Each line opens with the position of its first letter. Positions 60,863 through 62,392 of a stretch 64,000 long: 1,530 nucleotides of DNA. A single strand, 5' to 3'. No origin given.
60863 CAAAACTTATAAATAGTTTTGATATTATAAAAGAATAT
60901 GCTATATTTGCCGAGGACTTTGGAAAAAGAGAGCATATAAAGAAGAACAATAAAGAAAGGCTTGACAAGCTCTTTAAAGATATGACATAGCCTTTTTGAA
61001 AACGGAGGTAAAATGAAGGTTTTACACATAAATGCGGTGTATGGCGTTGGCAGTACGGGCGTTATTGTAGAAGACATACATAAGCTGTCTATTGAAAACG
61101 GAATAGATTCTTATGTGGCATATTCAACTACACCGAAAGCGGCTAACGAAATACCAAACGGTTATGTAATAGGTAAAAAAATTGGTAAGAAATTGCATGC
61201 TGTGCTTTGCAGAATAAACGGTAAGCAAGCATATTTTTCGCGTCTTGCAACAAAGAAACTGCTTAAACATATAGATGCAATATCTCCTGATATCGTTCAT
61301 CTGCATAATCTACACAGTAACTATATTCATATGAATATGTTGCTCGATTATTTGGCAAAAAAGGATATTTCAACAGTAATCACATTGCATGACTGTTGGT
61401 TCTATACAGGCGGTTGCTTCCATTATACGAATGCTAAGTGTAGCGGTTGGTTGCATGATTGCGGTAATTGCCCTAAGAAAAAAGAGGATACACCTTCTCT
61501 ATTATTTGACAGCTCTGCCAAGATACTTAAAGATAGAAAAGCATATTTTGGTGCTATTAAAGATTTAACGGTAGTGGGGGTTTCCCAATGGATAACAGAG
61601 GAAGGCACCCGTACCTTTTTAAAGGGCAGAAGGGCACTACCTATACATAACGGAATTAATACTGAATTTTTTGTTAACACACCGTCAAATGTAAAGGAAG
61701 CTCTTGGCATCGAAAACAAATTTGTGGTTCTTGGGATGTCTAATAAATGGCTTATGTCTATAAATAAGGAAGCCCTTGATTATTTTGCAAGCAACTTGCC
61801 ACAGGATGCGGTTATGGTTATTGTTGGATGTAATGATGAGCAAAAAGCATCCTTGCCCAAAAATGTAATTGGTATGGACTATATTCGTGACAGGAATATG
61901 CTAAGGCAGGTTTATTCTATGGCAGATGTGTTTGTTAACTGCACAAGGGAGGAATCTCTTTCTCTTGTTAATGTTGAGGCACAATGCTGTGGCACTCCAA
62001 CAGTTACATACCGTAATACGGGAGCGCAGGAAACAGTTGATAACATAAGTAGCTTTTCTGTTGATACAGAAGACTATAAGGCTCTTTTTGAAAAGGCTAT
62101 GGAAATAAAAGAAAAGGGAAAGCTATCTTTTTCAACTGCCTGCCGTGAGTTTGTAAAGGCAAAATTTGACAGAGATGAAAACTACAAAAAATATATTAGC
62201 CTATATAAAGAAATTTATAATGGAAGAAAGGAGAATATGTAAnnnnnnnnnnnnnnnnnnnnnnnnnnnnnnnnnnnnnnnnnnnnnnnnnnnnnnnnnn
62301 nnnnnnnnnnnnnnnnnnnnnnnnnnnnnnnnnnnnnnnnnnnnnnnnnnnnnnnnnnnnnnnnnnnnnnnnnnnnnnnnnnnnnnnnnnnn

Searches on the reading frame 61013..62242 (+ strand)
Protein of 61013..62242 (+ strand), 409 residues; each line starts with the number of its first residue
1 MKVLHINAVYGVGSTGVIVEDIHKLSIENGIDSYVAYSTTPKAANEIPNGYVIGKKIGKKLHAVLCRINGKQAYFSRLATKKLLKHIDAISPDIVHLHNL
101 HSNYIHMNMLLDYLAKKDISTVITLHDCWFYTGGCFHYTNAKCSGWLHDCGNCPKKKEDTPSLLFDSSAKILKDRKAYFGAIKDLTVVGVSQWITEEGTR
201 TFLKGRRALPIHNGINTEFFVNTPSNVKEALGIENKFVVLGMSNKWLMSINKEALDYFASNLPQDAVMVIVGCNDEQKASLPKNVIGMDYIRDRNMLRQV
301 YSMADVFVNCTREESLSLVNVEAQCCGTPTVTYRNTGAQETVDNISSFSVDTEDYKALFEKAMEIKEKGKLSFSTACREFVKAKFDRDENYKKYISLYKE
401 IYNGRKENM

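Call 16: search_protein_families(library=pfam, proteins=[window:61013-62242:+], max_evalue=0.001)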
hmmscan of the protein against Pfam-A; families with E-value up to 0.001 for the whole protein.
window:61013-62242:+ (409 aa): 4 families
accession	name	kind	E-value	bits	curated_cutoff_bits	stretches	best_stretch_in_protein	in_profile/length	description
PF13692.12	Glyco_trans_1_4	-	3.1e-13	50.6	27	1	254-363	16-137/142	Glycosyl transferases group 1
PF00534.26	Glycos_transf_1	-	7.4e-13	48.8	26.4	1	253-370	35-160/172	Glycosyl transferases group 1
PF13439.12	Glyco_transf_4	-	4.5e-09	37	28.5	1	17-218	6-169/170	Glycosyltransferase Family 4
PF20706.3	GT4-conflict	-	0.0001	21.9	26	1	284-345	262-323/385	Family 4 Glycosyltransferase in conflict systems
